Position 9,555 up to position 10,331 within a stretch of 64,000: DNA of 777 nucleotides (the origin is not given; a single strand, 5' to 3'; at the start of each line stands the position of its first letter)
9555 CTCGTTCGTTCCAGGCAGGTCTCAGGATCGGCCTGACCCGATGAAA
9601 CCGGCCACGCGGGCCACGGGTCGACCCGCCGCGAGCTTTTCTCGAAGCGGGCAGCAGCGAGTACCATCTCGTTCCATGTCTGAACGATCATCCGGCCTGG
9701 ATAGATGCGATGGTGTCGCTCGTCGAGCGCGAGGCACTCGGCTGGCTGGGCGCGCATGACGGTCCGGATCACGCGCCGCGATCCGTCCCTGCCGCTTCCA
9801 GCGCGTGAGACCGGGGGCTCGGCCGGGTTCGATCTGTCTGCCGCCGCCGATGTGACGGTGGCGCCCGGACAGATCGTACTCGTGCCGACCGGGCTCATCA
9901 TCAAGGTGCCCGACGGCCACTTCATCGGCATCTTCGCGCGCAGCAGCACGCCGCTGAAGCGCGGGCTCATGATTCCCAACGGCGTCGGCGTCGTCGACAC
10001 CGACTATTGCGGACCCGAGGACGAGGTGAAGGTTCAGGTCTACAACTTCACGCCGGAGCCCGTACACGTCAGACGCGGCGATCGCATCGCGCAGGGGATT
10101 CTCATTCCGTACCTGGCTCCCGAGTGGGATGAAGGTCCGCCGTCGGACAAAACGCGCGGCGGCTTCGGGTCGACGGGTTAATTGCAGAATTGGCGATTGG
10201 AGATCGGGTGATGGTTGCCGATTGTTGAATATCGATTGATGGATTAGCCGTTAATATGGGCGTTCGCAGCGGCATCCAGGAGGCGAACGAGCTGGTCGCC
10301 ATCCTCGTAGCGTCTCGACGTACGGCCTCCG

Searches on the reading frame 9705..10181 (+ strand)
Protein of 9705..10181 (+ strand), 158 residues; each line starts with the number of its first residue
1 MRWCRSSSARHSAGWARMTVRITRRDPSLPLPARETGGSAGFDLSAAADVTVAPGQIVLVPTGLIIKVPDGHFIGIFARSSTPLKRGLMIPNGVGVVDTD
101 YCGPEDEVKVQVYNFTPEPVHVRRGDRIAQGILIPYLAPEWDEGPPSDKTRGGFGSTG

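Call 63: search_protein_families(library=pfam, proteins=[window:9705-10181:+], max_evalue=0.00001)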
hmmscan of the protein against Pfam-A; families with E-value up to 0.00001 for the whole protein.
window:9705-10181:+ (158 aa): 2 families
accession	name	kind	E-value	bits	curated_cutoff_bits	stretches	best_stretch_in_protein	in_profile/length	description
PF00692.24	dUTPase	-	2.3e-25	89.3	22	1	30-158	4-129/129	dUTPase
PF22769.1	DCD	-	2.7e-06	28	27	1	47-130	68-147/153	dCTP deaminase-like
